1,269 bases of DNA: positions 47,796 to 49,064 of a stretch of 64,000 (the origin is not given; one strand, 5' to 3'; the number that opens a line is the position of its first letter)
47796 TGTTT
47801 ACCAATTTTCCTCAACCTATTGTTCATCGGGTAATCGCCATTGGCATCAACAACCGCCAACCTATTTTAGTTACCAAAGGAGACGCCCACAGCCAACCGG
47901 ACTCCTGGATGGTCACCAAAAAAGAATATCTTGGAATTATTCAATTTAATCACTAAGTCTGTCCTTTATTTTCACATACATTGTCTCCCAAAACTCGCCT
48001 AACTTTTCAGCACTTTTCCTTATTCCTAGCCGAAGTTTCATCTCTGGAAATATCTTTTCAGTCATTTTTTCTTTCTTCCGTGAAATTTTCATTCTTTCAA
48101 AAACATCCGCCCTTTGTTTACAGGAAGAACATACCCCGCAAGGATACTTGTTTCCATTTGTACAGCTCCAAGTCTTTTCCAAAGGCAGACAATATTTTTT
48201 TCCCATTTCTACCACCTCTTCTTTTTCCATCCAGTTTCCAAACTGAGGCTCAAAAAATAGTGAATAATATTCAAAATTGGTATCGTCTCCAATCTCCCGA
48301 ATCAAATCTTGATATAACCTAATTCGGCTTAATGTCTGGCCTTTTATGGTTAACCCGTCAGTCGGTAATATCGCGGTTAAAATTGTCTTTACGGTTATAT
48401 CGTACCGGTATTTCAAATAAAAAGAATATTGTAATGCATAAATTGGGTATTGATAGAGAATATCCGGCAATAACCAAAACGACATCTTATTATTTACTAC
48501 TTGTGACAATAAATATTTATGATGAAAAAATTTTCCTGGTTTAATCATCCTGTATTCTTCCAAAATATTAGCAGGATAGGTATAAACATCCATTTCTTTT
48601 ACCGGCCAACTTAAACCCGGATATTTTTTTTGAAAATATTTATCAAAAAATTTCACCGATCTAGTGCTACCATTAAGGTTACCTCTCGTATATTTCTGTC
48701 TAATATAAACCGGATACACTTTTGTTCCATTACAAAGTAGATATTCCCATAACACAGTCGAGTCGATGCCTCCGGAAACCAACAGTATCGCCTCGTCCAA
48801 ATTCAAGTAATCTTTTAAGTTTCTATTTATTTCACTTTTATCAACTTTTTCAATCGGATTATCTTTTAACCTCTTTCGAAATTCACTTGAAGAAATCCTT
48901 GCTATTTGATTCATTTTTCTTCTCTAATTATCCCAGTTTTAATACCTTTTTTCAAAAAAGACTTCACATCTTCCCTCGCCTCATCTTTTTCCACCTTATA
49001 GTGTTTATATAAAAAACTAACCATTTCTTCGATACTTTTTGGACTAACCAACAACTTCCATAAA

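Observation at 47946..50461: Unannotated six-cysteine peptide gene + PqqD-like RRE + QueC-like PP-loop ATPase downstream of rseP: candidate novel RiPP-like system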

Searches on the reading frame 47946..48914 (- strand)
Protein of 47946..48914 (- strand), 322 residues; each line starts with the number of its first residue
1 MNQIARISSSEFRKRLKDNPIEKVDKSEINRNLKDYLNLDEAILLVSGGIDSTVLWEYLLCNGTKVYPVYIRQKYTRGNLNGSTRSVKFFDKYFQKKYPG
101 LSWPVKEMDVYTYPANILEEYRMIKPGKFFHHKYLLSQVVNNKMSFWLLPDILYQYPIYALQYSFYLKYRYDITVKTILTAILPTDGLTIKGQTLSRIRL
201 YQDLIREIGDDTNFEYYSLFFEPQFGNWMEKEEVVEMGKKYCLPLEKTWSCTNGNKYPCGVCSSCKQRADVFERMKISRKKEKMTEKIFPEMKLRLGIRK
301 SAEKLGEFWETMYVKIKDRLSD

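Call 3: search_protein_families(library=pfam, proteins=[window:47946-48914:-], max_evalue=0.01)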
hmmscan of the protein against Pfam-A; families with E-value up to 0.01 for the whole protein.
window:47946-48914:- (322 aa): 1 family
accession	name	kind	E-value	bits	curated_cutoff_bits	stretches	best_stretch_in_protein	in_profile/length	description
PF06508.19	QueC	-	5.9e-14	52.5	22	1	228-275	160-209/210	Queuosine biosynthesis protein QueC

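Call 4: search_protein_families(library=ncbifam, proteins=[window:47946-48914:-], max_evalue=0.1)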
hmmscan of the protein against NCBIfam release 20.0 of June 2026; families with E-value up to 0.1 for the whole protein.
window:47946-48914:- (322 aa): 2 families
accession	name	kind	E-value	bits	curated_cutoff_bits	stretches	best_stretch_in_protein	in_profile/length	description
TIGR00364.1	TIGR00364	equivalog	1.4e-11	44.3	150.3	1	228-268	158-201/201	7-cyano-7-deazaguanine synthase QueC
NF006222.0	PRK08349.1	subfamily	0.00057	19.8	251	1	42-94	3-53/198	hypothetical protein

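Call 5: find_homologous_proteins(query=window:47946-48914:-)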
Query window:47946-48914:- (322 aa): 7 proteins with E <= 0.001 among 560 candidates.
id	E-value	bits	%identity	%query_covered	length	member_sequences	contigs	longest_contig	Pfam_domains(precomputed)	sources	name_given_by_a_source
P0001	7.8e-218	740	100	100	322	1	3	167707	PF06508.20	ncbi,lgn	-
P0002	2.9e-69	252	42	95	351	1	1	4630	PF06508.20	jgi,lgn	-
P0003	1.4e-37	148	36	81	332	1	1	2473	PF06508.20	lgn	-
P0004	1.6e-33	134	31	89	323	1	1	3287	PF06508.20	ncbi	-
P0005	4.5e-20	90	31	83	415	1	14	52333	PF06508.20,PF05402.19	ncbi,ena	-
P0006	3.4e-6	44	49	15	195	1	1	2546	PF06508.20,PF02568.21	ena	-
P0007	2.1e-5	42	43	15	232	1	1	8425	PF06508.20,PF01171.27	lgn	-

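Call 6: search_solved_structures(query=window:47946-48914:-, max_evalue=1, show_alignments=2)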
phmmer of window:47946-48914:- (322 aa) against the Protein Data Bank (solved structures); distinct sequences matched with E-value up to 1: 1.
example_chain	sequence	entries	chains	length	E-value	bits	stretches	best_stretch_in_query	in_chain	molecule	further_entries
9nto_B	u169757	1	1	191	9.7e-06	28.1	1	231-268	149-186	Cap9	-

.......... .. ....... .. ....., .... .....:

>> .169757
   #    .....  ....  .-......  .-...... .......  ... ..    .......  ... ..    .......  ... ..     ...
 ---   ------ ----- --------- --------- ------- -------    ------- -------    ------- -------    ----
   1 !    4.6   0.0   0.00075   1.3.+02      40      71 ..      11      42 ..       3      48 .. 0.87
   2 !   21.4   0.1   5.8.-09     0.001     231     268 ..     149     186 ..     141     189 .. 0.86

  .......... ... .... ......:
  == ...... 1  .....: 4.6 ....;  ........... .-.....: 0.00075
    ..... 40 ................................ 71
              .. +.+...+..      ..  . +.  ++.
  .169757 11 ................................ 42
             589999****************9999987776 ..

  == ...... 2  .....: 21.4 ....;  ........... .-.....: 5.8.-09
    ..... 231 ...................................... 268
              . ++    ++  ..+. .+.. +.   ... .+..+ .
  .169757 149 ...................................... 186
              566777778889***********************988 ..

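Call 7: find_encoding_contigs(protein=P0005, flank=8000, max_places=8)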
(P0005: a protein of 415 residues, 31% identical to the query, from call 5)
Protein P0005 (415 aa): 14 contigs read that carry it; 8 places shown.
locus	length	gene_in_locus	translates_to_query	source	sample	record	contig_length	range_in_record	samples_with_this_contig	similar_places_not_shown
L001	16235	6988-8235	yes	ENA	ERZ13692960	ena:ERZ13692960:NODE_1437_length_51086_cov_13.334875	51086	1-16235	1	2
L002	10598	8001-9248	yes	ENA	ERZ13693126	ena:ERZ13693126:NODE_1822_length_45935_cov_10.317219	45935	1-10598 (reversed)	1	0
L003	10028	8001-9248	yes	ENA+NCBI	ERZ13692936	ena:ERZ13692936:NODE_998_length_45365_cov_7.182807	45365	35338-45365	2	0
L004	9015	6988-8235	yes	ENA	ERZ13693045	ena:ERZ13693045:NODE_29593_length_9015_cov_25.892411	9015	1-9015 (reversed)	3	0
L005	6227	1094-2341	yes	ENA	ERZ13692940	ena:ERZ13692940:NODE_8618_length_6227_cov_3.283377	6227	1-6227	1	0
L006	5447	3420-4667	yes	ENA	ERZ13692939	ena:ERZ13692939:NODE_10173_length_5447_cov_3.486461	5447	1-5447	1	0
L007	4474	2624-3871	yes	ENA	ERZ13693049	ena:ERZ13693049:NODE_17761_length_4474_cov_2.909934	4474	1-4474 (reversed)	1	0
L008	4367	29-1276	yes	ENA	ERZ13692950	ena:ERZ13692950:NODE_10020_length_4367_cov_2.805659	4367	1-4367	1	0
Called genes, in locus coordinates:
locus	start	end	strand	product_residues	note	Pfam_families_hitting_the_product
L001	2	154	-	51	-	?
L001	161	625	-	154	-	PF00383:dCMP_cyt_deam_1, PF14437:MafB19-deam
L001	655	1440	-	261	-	PF27840:ScmC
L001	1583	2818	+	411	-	PF06508:QueC, PF05402:PqqD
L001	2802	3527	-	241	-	PF01209:Ubie_methyltran, PF05148:Methyltransf_8 (faint), PF13489:Methyltransf_23, PF13847:Methyltransf_31, PF08241:Methyltransf_11, PF08242:Methyltransf_12, PF13649:Methyltransf_25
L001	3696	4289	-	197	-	-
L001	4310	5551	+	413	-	PF14907:NTP_transf_5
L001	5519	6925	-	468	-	PF01565:FAD_binding_4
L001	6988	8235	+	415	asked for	PF06508:QueC, PF05402:PqqD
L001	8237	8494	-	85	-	PF05402:PqqD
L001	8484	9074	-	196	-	PF02397:Bac_transf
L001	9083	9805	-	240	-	PF08843:AbiEii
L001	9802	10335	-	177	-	-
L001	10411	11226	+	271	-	PF14221:DUF4330 (faint)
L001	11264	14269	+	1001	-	PF07517:SecA_DEAD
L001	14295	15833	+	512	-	PF00331:Glyco_hydro_10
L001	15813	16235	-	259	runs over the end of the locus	PF03808:Glyco_tran_WecG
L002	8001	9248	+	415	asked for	PF06508:QueC, PF05402:PqqD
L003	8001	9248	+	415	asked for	PF06508:QueC, PF05402:PqqD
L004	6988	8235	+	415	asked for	PF06508:QueC, PF05402:PqqD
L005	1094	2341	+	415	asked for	PF06508:QueC, PF05402:PqqD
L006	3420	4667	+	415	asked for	PF06508:QueC, PF05402:PqqD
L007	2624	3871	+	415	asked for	PF06508:QueC, PF05402:PqqD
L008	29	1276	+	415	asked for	PF06508:QueC, PF05402:PqqD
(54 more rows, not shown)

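Call 8: find_encoding_contigs(protein=P0002, flank=8000, max_places=4)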
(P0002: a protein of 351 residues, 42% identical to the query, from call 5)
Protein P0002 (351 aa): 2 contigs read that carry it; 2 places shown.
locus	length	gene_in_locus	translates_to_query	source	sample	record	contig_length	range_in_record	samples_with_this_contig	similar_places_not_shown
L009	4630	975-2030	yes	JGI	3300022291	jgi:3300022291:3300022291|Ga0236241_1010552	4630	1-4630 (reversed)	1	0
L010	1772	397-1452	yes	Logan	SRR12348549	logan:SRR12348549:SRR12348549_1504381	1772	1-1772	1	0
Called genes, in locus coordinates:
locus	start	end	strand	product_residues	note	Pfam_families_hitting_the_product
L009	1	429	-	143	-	?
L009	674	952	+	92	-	PF05402:PqqD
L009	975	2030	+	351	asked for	PF06508:QueC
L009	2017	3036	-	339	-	PF00005:ABC_tran, PF10502:Peptidase_S26 (weak)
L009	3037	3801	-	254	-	PF01061:ABC2_membrane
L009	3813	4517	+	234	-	PF14681:UPRTase, PF00156:Pribosyltran (weak)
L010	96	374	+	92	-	PF05402:PqqD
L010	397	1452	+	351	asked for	PF06508:QueC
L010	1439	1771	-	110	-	?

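Call 9: find_encoding_contigs(protein=P0004, flank=8000, max_places=4)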
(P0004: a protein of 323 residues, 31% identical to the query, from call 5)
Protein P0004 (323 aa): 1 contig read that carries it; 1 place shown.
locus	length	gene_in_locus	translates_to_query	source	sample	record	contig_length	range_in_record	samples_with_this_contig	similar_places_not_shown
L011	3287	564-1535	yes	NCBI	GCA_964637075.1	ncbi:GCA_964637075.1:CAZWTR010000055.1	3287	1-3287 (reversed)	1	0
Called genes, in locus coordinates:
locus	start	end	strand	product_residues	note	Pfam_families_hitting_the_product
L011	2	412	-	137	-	?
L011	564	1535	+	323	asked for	PF06508:QueC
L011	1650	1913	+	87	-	PF05402:PqqD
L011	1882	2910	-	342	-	PF00005:ABC_tran, PF13304:AAA_21 (faint)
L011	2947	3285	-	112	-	?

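Call 10: find_encoding_contigs(protein=P0003, flank=8000, max_places=4)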
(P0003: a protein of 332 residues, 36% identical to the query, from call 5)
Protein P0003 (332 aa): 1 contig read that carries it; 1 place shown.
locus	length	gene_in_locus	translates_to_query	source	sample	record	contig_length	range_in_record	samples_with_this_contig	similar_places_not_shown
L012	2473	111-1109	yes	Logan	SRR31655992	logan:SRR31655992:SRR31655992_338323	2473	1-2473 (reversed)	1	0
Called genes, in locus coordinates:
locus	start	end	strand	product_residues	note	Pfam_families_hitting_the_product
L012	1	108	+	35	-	?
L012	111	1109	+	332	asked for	PF06508:QueC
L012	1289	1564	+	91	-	PF05402:PqqD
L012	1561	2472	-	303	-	?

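Call 18: find_related_loci(query=A1, collection=genome_contigs, flank=8000)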
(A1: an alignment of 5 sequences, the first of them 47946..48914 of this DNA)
Query A1 (322 aa) in genome_contigs; peptide patterns used: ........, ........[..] (x = any residue, [..] = any of these).
162 stretches matched a pattern; 129 encode a relative of the query (tblastn E <= 1e-3); the best 80 are kept; 80 distinct loci.
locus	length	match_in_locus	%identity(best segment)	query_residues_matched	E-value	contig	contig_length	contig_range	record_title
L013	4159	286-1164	35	4-282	2e-40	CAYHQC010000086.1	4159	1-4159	MAG TPA_asm: uncultured Gammaproteobacteria bacterium isolate ERP119705_co15_352 genome assembly, contig: NODE_30062_len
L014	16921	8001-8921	29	4-300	4e-33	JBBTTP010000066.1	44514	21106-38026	MAG: Patescibacteria group bacterium isolate H52-bin037_1 H52_bin037_1_000000000066, whole genome shotgun sequence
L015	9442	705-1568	29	4-280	1e-31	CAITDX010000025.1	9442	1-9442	uncultured bacterium isolate LaPlata_bin-3499 genome assembly, contig: bin-3499:25/85, whole genome shotgun sequence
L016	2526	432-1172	33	40-280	1e-31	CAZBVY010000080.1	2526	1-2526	MAG TPA_asm: uncultured Pseudomonadales bacterium isolate binchicken_co212_140 genome assembly, contig: NODE_61359_lengt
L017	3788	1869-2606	33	41-280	1e-30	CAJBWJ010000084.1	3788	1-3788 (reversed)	uncultured bacterium isolate Loc080925-5-5m_bin-0562 genome assembly, contig: bin-0562:84/86, whole genome shotgun seque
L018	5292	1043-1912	26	1-282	2e-28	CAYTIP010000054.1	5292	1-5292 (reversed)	MAG TPA_asm: uncultured Gammaproteobacteria bacterium isolate SRP220891_co1_172 genome assembly, contig: NODE_31230_leng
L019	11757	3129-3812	30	41-272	4e-28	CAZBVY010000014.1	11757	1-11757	MAG TPA_asm: uncultured Pseudomonadales bacterium isolate binchicken_co212_140 genome assembly, contig: NODE_7245_length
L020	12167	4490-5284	32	40-295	3e-27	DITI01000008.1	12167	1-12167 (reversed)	MAG TPA_asm: Candidatus Pacebacteria bacterium UBA6188 UBA6188_contig_226442, whole genome shotgun sequence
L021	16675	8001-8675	27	42-277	2e-26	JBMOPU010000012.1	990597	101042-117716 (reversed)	MAG: Patescibacteria group bacterium isolate Betzabe_MAG136 MAG136_14, whole genome shotgun sequence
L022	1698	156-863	29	42-280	9e-27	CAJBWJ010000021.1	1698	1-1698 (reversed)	uncultured bacterium isolate Loc080925-5-5m_bin-0562 genome assembly, contig: bin-0562:21/86, whole genome shotgun seque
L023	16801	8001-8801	30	41-297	3e-25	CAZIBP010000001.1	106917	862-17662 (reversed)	MAG TPA_asm: uncultured Pseudomonadales bacterium isolate SRP093185_co1_41 genome assembly, contig: NODE_39_length_10691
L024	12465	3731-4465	32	40-277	2e-25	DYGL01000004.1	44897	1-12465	MAG TPA_asm: Candidatus Microgenomatus sp. isolate BE2012_4_39_12 Afr_mines_BE2012_439_length_44897_cov_6_044869, whole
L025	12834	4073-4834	32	42-288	5e-25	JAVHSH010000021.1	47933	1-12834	MAG: Patescibacteria group bacterium isolate WB02no17_40_17 NODE_230_length_47933_cov_10.260850, whole genome shotgun se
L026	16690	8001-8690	28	43-272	2e-21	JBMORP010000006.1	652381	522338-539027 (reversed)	MAG: Patescibacteria group bacterium isolate Betzabe_MAG183 MAG183_6, whole genome shotgun sequence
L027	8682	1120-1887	26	40-296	6e-19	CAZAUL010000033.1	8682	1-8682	MAG TPA_asm: uncultured Gammaproteobacteria bacterium isolate SRP329715_co1_185 genome assembly, contig: NODE_12465_leng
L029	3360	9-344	30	163-273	2e-15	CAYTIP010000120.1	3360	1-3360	MAG TPA_asm: uncultured Gammaproteobacteria bacterium isolate SRP220891_co1_172 genome assembly, contig: NODE_58358_leng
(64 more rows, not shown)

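Call 34: search_protein_representatives(alignment_id=A1)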
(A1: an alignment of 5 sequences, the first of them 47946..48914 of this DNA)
Query: 5 sequences, 347 profile positions. Proteins with E-value up to 0.001 (for the whole library): 5461; up to 1e-10: 950; up to 1e-30: 216. The best 150 are listed.
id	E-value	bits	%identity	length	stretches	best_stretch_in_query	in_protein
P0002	4.4e-150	516.2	-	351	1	1-347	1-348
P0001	7.1e-139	479.3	-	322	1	2-340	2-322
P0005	3.6e-128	444.1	-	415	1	16-345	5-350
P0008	1.5e-101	356.5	-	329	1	4-325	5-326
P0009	8.0e-96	337.7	-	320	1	3-306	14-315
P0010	7.5e-90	318.1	-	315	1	5-305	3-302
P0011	8.3e-90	317.9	-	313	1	6-315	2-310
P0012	2.1e-87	310.0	-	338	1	3-311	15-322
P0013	1.2e-86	307.5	-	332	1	7-299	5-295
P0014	3.7e-86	305.9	-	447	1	1-300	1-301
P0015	8.5e-86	304.7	-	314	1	6-299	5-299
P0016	8.8e-86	304.7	-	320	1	5-307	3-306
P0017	9.4e-86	304.6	-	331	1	4-310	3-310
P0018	3.8e-82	292.8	-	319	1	6-314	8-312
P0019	3.7e-81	289.5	-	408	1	18-303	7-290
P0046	1.3e-69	251.5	-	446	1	17-325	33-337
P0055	7.0e-68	245.8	-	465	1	19-345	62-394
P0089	1.0e-61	225.5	-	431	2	18-335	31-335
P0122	3.5e-55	204.1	-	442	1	20-336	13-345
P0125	1.1e-54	202.4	-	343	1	16-321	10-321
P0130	4.1e-54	200.5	-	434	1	20-329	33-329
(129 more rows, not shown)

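Call 36: search_protein_families(library=pfam, alignment_id=A2, max_evalue=0.001)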
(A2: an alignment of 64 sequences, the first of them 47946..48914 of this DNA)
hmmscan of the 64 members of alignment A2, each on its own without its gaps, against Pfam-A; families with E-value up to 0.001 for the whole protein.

A. member 1, window:47946-48914:- (322 aa): 1 family
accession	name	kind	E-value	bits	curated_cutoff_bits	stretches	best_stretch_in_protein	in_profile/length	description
PF06508.19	QueC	-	5.9e-14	52.5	22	1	228-275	160-209/210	Queuosine biosynthesis protein QueC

B. families by the number of members that match (of 64 scanned): 4 families
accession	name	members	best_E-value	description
PF06508.19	QueC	64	2.4e-19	Queuosine biosynthesis protein QueC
PF05402.18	PqqD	17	3.4e-11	Coenzyme PQQ synthesis protein D (PqqD)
PF00717.28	Peptidase_S24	1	7.2e-06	Peptidase S24-like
PF10502.14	Peptidase_S26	1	0.00029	Signal peptidase, peptidase S26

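Call 37: find_homologous_proteins(query=A2, max_evalue=1e-20)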
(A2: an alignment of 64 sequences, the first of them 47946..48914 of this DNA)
Query A2 (64 sequences) (322 aa, profile of the alignment): 20 proteins with E <= 1e-20 among 8000 candidates.
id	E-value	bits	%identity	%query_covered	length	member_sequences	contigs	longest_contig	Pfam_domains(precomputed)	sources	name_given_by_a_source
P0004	1.3e-115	404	31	89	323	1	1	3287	PF06508.20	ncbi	-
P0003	8.7e-112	392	36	81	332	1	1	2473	PF06508.20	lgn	-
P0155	8.8e-112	392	32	84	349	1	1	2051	PF06508.20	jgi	jgi:7-cyano-7-deazaguanine synthase in queuosine biosynthesis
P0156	1.7e-108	381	30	86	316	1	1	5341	PF06508.20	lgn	-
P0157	5.5e-106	373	28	86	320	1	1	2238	PF06508.20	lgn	-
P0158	8.2e-106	372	27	84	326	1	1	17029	PF06508.20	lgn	-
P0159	1.6e-104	368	29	74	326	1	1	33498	PF06508.20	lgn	-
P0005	7.6e-104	366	31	83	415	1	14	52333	PF06508.20,PF05402.19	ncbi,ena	-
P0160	3.1e-103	364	28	83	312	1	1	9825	PF06508.20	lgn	-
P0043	3.9e-99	350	28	86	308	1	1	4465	PF06508.20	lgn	-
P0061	6.8e-97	343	27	75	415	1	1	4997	PF06508.20,PF05402.19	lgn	-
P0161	7.0e-86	307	26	73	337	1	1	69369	PF06508.20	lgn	-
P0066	1.4e-85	306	28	74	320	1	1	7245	PF06508.20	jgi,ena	-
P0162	6.5e-85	304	24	74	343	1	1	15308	PF06508.20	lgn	-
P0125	1.8e-84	302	24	74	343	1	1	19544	PF06508.20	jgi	jgi:7-cyano-7-deazaguanine synthase in queuosine biosynthesis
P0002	5.3e-78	281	42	95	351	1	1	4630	PF06508.20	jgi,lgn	-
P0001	4.5e-74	268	100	100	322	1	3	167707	PF06508.20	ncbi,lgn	-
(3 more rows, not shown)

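Call 39: search_protein_families(library=pfam, proteins=[P0014, P0046, P0055, P0089, P0122, P0130], max_evalue=0.01)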
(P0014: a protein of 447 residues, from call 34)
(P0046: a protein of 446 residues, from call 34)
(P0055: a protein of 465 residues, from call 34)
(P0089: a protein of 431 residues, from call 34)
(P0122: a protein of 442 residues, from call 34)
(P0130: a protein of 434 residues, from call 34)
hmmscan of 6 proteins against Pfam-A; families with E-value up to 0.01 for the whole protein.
P0014 (447 aa): 3 families
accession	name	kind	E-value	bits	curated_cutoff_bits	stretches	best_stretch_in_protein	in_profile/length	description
PF06508.19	QueC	-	3e-14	53.5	22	1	53-284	2-208/210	Queuosine biosynthesis protein QueC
PF00717.28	Peptidase_S24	-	7.2e-06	26.1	23.3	1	342-409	32-92/116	Peptidase S24-like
PF10502.14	Peptidase_S26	-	0.00029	21.3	22.9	1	346-396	24-77/168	Signal peptidase, peptidase S26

P0046 (446 aa): 2 families
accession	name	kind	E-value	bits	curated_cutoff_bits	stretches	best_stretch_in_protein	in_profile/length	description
PF06508.19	QueC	-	5e-10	39.7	22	1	194-301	105-208/210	Queuosine biosynthesis protein QueC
PF05402.18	PqqD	-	4.4e-06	27.4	23.4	1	386-437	10-60/67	Coenzyme PQQ synthesis protein D (PqqD)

P0055 (465 aa): 2 families
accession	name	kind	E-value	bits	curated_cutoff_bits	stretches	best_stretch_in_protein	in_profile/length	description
PF06508.19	QueC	-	1.3e-09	38.3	22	1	96-326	2-209/210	Queuosine biosynthesis protein QueC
PF05402.18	PqqD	-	9.4e-08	32.7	23.4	1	391-457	4-67/67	Coenzyme PQQ synthesis protein D (PqqD)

P0089 (431 aa): 1 family
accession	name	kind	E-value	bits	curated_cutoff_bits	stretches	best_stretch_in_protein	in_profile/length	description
PF06508.19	QueC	-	1.3e-11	44.9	22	1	242-292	156-208/210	Queuosine biosynthesis protein QueC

P0122 (442 aa): 2 families
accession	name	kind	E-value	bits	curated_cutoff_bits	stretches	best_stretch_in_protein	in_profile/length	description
PF06508.19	QueC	-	7.6e-08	32.5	22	1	234-297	151-209/210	Queuosine biosynthesis protein QueC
PF05402.18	PqqD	-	1.6e-05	25.5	23.4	1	374-428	4-58/67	Coenzyme PQQ synthesis protein D (PqqD)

P0130 (434 aa): 2 families
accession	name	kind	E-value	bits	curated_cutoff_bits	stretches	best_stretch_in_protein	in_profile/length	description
PF06508.19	QueC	-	7e-12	45.7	22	1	243-291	157-207/210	Queuosine biosynthesis protein QueC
PF05402.18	PqqD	-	4.5e-05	24.1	23.4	1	377-422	14-58/67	Coenzyme PQQ synthesis protein D (PqqD)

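Call 42: find_encoding_contigs(protein=P0001, flank=10000, max_places=3)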
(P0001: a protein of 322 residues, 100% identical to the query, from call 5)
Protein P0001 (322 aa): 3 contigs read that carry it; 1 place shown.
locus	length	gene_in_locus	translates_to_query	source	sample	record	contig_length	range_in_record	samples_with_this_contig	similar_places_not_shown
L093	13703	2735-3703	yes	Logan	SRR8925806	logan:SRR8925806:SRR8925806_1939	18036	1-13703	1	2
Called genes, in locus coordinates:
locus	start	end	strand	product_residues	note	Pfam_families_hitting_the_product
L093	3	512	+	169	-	?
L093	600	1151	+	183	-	PF01765:RRF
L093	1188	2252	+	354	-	PF02163:Peptidase_M50, PF13180:PDZ_2, PF17820:PDZ_6 (weak)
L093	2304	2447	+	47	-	-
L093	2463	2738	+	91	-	PF05402:PqqD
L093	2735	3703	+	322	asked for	PF06508:QueC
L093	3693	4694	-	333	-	PF00005:ABC_tran, PF10502:Peptidase_S26 (faint)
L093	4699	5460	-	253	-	PF01061:ABC2_membrane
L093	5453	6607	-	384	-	PF02784:Orn_Arg_deC_N, PF00278:Orn_DAP_Arg_deC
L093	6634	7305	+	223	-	PF13578:Methyltransf_24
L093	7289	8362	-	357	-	PF04055:Radical_SAM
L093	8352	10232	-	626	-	PF00535:Glycos_transf_2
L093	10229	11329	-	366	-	PF13439:Glyco_transf_4 (weak), PF20706:GT4-conflict (weak), PF00534:Glycos_transf_1, PF13692:Glyco_trans_1_4, PF13524:Glyco_trans_1_2 (weak)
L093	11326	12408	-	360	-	PF00534:Glycos_transf_1, PF13692:Glyco_trans_1_4, PF13524:Glyco_trans_1_2 (weak)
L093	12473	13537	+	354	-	PF13439:Glyco_transf_4, PF20706:GT4-conflict, PF00534:Glycos_transf_1, PF13692:Glyco_trans_1_4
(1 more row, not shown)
